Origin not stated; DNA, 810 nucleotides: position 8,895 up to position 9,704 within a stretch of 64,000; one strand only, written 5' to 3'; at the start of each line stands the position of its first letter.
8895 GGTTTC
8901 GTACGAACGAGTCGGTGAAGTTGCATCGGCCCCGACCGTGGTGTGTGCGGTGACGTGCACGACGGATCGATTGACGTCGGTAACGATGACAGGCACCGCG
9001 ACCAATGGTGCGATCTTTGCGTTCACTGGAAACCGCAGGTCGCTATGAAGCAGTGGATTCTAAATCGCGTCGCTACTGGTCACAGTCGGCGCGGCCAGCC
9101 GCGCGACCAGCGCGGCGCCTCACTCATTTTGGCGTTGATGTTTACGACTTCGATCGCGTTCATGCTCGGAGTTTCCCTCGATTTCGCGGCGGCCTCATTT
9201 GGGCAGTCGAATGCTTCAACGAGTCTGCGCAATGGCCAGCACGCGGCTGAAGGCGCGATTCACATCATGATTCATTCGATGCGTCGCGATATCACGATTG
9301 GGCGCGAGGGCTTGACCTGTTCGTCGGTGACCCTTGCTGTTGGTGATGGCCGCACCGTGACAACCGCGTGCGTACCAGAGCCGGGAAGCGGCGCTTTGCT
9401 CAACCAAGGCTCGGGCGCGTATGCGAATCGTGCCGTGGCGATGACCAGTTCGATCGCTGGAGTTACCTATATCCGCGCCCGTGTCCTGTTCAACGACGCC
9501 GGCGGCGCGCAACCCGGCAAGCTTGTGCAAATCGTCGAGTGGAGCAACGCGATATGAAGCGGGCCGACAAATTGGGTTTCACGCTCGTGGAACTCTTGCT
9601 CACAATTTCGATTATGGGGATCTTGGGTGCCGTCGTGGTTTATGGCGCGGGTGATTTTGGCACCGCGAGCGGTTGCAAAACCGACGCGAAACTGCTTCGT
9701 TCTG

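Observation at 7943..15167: Orphan, translationally coupled pilin-like operon ending in a giant secreted repeat protein, inserted where groEL would be expected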

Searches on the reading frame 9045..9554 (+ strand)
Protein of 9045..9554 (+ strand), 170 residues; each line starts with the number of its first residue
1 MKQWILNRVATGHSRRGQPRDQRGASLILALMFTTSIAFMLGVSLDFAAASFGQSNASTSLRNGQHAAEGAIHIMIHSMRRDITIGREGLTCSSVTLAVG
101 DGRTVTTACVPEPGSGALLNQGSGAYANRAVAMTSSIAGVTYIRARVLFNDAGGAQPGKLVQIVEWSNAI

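Call 3: search_protein_families(library=pfam, proteins=[window:9045-9554:+], max_evalue=1)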
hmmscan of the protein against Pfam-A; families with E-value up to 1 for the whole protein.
window:9045-9554:+ (170 aa): 0 families

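Call 4: search_protein_families(library=ncbifam, proteins=[window:9045-9554:+], max_evalue=1)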
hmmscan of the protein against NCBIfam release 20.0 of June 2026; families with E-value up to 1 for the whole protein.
window:9045-9554:+ (170 aa): 0 families

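Call 34: search_solved_structures(query=A4, max_evalue=10)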
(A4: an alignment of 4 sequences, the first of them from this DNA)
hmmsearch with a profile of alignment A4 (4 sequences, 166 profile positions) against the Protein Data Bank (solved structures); distinct sequences matched with E-value up to 10: 0.

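Call 36: find_homologous_proteins(query=A4, max_evalue=0.01)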
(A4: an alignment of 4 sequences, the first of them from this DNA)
Query A4 (4 sequences) (170 aa, profile of the alignment): 25 proteins with E <= 0.01 among 8000 candidates.
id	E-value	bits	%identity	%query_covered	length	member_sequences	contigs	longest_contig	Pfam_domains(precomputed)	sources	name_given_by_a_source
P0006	1.6e-80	286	100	100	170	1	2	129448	-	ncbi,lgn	-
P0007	3.9e-78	279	49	91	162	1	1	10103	-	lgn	-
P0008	3.0e-77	276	46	89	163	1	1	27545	-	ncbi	-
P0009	6.9e-76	271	54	100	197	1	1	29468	-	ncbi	-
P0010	4.5e-70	252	46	89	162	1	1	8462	-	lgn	-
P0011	2.9e-69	250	46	86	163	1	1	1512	-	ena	-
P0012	1.6e-66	241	49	86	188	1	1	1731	-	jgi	jgi:hypothetical protein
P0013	1.6e-65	238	50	90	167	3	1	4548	-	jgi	jgi:hypothetical protein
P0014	9.4e-65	235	43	86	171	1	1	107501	-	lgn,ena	-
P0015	3.7e-63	230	58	98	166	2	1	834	-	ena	-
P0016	7.5e-63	229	39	89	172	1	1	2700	-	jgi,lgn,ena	-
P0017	8.0e-63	229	43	89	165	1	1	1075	-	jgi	jgi:hypothetical protein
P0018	3.9e-61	223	57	96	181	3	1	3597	-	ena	-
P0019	5.5e-61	223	58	96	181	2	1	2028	-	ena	-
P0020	6.7e-60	219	60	88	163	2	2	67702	-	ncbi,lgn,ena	-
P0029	1.1e-39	154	39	91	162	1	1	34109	-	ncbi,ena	-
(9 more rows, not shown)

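Call 37: find_encoding_contigs(protein=P0029, flank=10000, max_places=2)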
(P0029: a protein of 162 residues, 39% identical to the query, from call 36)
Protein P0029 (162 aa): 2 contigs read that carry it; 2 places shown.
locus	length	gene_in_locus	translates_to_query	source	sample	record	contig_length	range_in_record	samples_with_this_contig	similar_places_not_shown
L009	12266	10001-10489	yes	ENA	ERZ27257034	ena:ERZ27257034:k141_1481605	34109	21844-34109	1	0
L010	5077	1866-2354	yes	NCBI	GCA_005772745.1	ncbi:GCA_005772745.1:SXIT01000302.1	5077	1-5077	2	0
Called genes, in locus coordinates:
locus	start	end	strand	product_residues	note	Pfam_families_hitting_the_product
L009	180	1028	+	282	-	PF00296:Bac_luciferase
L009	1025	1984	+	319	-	PF10604:Polyketide_cyc2, PF03364:Polyketide_cyc (weak)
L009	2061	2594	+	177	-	-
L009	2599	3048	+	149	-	PF04304:DUF454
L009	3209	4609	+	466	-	PF00884:Sulfatase, PF01663:Phosphodiest (faint), PF16347:SGSH_C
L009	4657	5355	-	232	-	PF13628:DUF4142 (faint), PF03713:DUF305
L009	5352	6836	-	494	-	PF00884:Sulfatase, PF01663:Phosphodiest (faint)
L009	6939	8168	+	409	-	PF00067:p450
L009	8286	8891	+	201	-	PF14041:Lipoprotein_21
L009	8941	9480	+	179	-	PF07963:N_methyl (weak)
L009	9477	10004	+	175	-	-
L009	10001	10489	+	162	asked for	-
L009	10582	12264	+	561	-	?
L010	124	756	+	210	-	PF14041:Lipoprotein_21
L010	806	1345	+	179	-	PF07963:N_methyl (weak)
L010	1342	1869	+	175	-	-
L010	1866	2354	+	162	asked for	-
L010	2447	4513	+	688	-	PF07963:N_methyl (weak), PF13620:CarboxypepD_reg (faint)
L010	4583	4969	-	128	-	PF12680:SnoaL_2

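Call 38: find_encoding_contigs(protein=P0014, flank=10000, max_places=2)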
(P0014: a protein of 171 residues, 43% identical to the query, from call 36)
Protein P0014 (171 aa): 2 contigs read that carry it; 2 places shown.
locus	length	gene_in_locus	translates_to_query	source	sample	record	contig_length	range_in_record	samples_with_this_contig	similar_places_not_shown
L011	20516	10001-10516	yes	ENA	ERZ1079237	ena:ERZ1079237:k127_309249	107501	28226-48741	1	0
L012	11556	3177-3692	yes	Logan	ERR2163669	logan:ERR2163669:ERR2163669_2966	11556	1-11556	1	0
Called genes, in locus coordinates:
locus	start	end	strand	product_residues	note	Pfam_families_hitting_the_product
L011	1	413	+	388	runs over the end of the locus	PF01168:Ala_racemase_N, PF00842:Ala_racemase_C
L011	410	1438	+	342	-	PF00561:Abhydrolase_1, PF12146:Hydrolase_4, PF12697:Abhydrolase_6, PF20408:Abhydrolase_11 (faint), PF03096:Ndr (weak), PF07819:PGAP1 (weak), PF12695:Abhydrolase_5 (faint)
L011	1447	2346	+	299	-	PF03576:Peptidase_S58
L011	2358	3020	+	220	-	PF03167:UDG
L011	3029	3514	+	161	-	PF02367:TsaE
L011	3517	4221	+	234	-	PF00814:TsaD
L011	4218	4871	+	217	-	PF00583:Acetyltransf_1, PF13673:Acetyltransf_10, PF13508:Acetyltransf_7, PF08445:FR47 (weak)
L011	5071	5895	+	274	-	PF00814:TsaD, PF22521:HypF_C_2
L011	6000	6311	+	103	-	PF00166:Cpn10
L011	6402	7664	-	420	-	PF00501:AMP-binding, PF13193:AMP-binding_C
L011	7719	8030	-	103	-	PF00501:AMP-binding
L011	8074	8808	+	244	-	PF00293:NUDIX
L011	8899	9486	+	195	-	-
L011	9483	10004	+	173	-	PF07963:N_methyl (weak)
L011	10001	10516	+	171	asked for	-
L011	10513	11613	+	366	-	PF07963:N_methyl (weak)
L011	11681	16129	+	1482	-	PF13620:CarboxypepD_reg (faint), PF17210:SdrD_B, PF17802:SpaA (faint), PF22904:NOMO1-like_2nd (faint), PF17210:SdrD_B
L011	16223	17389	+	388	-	PF00478:IMPDH, PF01070:FMN_dh, PF05690:ThiG (faint), PF01645:Glu_synthase (weak)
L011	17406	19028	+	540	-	PF00117:GATase, PF07722:Peptidase_C26, PF02540:NAD_synthase (weak), PF03054:tRNA_Me_trans (faint), PF00958:GMP_synt_C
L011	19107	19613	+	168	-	PF04542:Sigma70_r2, PF08281:Sigma70_r4_2, PF04545:Sigma70_r4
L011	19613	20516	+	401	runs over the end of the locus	-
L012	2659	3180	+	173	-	PF07963:N_methyl (weak)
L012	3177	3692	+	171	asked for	-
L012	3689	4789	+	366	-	PF07963:N_methyl (weak)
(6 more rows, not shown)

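Call 49: predict_structure(alignment_id=A6)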
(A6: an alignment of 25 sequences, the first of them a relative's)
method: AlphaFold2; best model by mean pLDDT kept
length: 170 residues; sequences in the alignment: 25
mean_pLDDT: 84.0   pTM: 0.66
mean pLDDT of the five models: 84.0, 81.1, 79.6, 79.2, 77.8
residues with pLDDT >= 90: 86; 70-90: 57; 50-70: 11; < 50: 16
segments of 3 or more residues with pLDDT < 50: 1-4, 7-17
pLDDT, mean of each block of 10 residues (from residue 1): 47 48 76 95 93 88 93 92 83 88 93 87 82 94 95 84 88
secondary structure, 60 per line:
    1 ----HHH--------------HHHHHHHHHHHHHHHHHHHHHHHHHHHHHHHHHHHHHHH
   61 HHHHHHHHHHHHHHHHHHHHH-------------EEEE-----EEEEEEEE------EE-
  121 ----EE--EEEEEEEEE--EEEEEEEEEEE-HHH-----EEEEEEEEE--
elements in order: H22-81 E95-98 E104-111 E129-137 E140-150 E160-168

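Call 53: fold_search(model_id=the predicted structure, library=pdb)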
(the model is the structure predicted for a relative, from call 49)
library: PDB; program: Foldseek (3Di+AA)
matches with E <= 10: 235; with E <= 0.001: 0
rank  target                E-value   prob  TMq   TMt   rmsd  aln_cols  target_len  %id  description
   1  7o5y_A                9.2e-02  0.84  0.35  0.43   6.0       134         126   13  PilA minor pilin of Streptococcus sanguinis type IV pili (released 2022-04-20)
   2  7o5y_D                2.1e-01  0.33  0.27  0.32   7.0       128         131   16  PilA minor pilin of Streptococcus sanguinis type IV pili (released 2022-04-20)
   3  7o5y_C                3.6e-01  0.51  0.34  0.41   6.3       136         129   12  PilA minor pilin of Streptococcus sanguinis type IV pili (released 2022-04-20)
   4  7o5y_B                4.7e-01  0.16  0.24  0.28   8.1       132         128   14  PilA minor pilin of Streptococcus sanguinis type IV pili (released 2022-04-20)
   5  4rlj_B                6.3e-01  0.12  0.20  0.23  12.0       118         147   14  Crystal Structure of (3R)-hydroxyacyl-ACP dehydratase HadAB hetero-dimer from Mycobacterium tuberculosis (released 2015-10-21)
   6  5ay6_A                7.4e-01  0.15  0.19  0.12   8.1        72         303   15  32 kDa Fragment of the Flagellar hook protein FlgE from Caulobacter crescentus (released 2016-08-17)
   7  8q0r_AAA              7.9e-01  0.28  0.25  0.39  11.2        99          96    7  X-ray structure of MNEI mutant Mut9 (E23A, C41A, Y65R, S76Y) (released 2024-02-07)
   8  9nn2_B                8.3e-01  0.15  0.22  0.06  10.4       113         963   11  Composite structure of HSV-1 helicase-primase in complex with a forked DNA and amenamevir (released 2025-11-19)
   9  3pxm_A                1.0e+00  0.23  0.23  0.37  11.1       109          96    7  Reduced sweetness of a monellin (MNEI) mutant results from increased protein flexibility and disruption of a distant p (released 2011-04-06)
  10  6ipv_A                1.0e+00  0.16  0.26  0.21   8.5       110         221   10  Crystal structure of CqsB2 from Streptomyces exfoliatus 2419-SVT2 (apo form) (released 2019-10-16)
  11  1tlb_A                1.0e+00  0.04  0.13  0.09  12.9       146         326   10  Yeast coproporphyrinogen oxidase (released 2004-07-20)
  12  3c87_A                1.6e+00  0.11  0.16  0.09   7.6        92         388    9  Crystal structure of the enterobactin esterase FES from Shigella flexneri in the presence of enterobactin (released 2008-02-26)
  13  7qcf_B                1.6e+00  0.06  0.16  0.11  11.0       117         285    9  X-ray crystallographic structure of E. coli K-12 glycyl-tRNA synthetase alpha subunit (glyQ) (released 2022-05-04)
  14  4ava                  1.7e+00  0.15  0.23  0.13   8.2       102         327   12  Crystal structure of protein lysine acetyltransferase Rv0998 from Mycobacterium tuberculosis (released 2012-07-11)
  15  2b20                  1.8e+00  0.09  0.16  0.09   7.4        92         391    6  Crystal Structure of Enterochelin Esterase from Shigella flexneri Enterochelin Esterase (released 2005-11-01)
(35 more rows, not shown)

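Call 67: find_related_loci(query=A6, collection=metagenome_contigs, flank=10000)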
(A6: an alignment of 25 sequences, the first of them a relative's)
Query A6 (170 aa) in metagenome_contigs; peptide patterns used: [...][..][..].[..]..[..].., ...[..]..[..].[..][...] (x = any residue, [..] = any of these).
175 stretches matched a pattern; 22 encode a relative of the query (tblastn E <= 1e-3); 22 distinct loci.
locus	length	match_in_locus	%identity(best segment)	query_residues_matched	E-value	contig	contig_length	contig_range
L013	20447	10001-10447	60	22-170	4e-55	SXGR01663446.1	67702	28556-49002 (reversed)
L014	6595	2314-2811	52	1-166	1e-45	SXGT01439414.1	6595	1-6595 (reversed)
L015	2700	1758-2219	39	19-169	8e-35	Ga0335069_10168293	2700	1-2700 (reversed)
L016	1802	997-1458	44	14-169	3e-34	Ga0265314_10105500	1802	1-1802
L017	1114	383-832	47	20-169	2e-34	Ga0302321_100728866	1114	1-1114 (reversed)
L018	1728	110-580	44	13-169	3e-33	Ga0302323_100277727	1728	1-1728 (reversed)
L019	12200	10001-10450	43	20-169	9e-33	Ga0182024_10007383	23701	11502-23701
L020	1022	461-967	39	2-169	1e-33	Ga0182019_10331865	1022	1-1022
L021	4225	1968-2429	43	16-169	2e-32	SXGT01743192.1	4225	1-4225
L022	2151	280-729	43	20-169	4e-31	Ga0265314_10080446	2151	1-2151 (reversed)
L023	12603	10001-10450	43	20-169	8e-31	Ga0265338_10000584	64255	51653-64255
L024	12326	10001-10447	40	22-170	8e-30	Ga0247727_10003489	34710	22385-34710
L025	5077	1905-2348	40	22-169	4e-29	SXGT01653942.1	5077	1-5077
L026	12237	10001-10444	39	22-169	5e-29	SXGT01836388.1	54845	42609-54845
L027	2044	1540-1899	46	20-139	3e-28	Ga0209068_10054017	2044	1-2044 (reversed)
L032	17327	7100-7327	36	20-95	1e-5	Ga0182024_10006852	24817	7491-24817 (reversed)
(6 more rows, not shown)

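Call 69: search_protein_families(library=pfam, proteins=[L032:2794-4545:+, L032:4218-5681:+, L032:5776-6624:+, L032:6525-7073:+, L032:6977-7585:+, L032:7570-9924:+, L032:12629-13882:+, L032:15184-16392:-, L032:16437-16793:-, L032:11765-12490:+], max_evalue=0.01)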
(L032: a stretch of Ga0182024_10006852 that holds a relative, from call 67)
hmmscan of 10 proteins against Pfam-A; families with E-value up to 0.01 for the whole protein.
L032:2794-4545:+ (584 aa): 5 families
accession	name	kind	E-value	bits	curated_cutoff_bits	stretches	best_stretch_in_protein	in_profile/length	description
PF00437.27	T2SSE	-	2.9e-123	411.6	24.9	1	194-575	3-369/370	Type II/IV secretion system protein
PF05157.20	MshEN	-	2.1e-14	53.7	23.1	1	82-165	2-86/90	MshEN domain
PF25199.1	nSTAND_NTPase5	-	7.6e-05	23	34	1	328-381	36-90/145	Novel STAND NTPase 5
PF13191.12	AAA_16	-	0.0015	19.5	32.6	0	326-381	17-64/167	AAA ATPase domain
PF06414.18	Zeta_toxin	-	0.0018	18.2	22.3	1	335-383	18-66/199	Zeta toxin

L032:4218-5681:+ (488 aa): 1 family
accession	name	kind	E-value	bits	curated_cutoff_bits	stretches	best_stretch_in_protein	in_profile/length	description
PF00482.28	T2SSF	-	2.6e-54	183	25.2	2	152-275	1-125/125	Type II secretion system (T2SS), protein F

L032:5776-6624:+ (283 aa): 0 families

L032:6525-7073:+ (183 aa): 1 family
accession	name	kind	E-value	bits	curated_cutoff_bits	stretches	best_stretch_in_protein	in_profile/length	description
PF07963.17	N_methyl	-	1.6e-05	24.7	21.2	1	66-90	3-27/27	Prokaryotic N-terminal methylation motif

L032:6977-7585:+ (203 aa): 0 families

L032:7570-9924:+ (785 aa): 3 families
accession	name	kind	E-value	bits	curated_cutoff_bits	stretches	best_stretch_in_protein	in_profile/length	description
PF23981.1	DUF7305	-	1.7e-07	31.8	27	1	362-410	39-85/185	Domain of unknown function (DUF7305)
PF07963.17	N_methyl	-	4.5e-06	26.4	21.2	1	22-44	4-26/27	Prokaryotic N-terminal methylation motif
PF01833.30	TIG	-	0.0056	17.1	20.9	1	517-576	15-69/84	IPT/TIG domain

L032:12629-13882:+ (418 aa): 7 families
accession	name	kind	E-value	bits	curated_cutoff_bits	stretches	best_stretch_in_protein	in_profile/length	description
PF00437.27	T2SSE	-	9.6e-46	156.5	24.9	1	178-335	133-280/370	Type II/IV secretion system protein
PF13555.12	AAA_29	-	4.4e-05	23.6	27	1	183-214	17-45/61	P-loop containing region of AAA domain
PF13476.12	AAA_23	-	0.00027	22.1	27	1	183-204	15-36/201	AAA domain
PF13401.12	AAA_22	-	0.00032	21.5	27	1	186-223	4-33/130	AAA domain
PF13604.12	AAA_30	-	0.00038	20.7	27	1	179-269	10-97/191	AAA domain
PF07728.20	AAA_5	-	0.0058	17.1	22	1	190-300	2-108/139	AAA domain (dynein-related subfamily)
PF00004.35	AAA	-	0.0074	17.2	21.2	0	190-268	1-65/131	ATPase family associated with various cellular activities (AAA)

L032:15184-16392:- (403 aa): 11 families
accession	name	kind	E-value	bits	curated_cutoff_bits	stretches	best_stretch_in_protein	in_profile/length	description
PF00437.27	T2SSE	-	7.3e-51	173.4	24.9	1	52-317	17-281/370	Type II/IV secretion system protein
PF00265.24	TK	-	0.00018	21.9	20.6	1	170-286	3-124/176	Thymidine kinase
PF13604.12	AAA_30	-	0.0002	21.6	27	1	159-250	9-97/191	AAA domain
PF13401.12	AAA_22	-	0.00047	20.9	27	1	168-241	5-82/130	AAA domain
PF13555.12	AAA_29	-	0.0006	19.9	27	1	168-189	22-43/61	P-loop containing region of AAA domain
PF13191.12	AAA_16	-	0.00066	20.6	32.6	1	169-210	25-63/167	AAA ATPase domain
PF13476.12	AAA_23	-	0.0017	19.4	27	1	166-188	17-39/201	AAA domain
PF20720.3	nSTAND3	-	0.0044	17.2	27.2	0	168-213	17-61/155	Novel STAND NTPase 3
PF25199.1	nSTAND_NTPase5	-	0.0049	17.1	34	0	169-205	42-78/145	Novel STAND NTPase 5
PF06414.18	Zeta_toxin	-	0.0064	16.4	22.3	1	170-266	18-121/199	Zeta toxin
PF03266.21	NTPase_1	-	0.009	16.3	23.9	0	171-193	2-24/168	NTPase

L032:16437-16793:- (119 aa): 1 family
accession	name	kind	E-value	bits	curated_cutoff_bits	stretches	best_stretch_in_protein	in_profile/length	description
PF07963.17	N_methyl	-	2.7e-07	30.3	21.2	1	16-38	4-26/27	Prokaryotic N-terminal methylation motif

L032:11765-12490:+ (242 aa): 0 families
